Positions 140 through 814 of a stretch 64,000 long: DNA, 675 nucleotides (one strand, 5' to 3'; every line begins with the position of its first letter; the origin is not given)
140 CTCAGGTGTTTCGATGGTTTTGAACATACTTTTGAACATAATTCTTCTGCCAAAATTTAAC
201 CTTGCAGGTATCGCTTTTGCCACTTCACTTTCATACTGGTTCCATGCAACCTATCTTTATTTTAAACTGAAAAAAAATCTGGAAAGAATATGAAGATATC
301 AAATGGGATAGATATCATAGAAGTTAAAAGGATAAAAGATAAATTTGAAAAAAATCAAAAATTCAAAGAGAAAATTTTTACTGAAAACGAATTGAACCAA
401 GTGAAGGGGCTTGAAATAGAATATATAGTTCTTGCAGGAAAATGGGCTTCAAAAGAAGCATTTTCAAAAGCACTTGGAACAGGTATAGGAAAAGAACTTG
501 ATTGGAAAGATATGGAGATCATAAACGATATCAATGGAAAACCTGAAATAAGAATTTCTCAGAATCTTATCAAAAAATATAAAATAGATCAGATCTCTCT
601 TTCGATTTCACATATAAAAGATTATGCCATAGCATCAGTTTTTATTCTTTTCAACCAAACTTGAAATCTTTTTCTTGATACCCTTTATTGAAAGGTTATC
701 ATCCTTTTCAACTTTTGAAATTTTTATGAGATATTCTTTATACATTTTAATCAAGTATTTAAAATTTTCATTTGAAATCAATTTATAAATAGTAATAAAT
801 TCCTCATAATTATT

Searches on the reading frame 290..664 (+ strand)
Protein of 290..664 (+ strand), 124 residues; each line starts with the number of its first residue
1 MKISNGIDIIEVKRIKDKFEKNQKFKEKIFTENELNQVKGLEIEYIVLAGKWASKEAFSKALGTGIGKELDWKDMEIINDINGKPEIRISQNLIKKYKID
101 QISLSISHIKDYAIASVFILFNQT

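Call 14: search_protein_families(library=pfam, proteins=[window:290-664:+], max_evalue=0.0001)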
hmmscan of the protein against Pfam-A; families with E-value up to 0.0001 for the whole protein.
window:290-664:+ (124 aa): 1 family
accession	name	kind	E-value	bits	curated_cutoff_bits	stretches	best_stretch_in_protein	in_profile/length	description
PF01648.25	ACPS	-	1e-17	64.6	25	1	6-115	3-109/111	4'-phosphopantetheinyl transferase superfamily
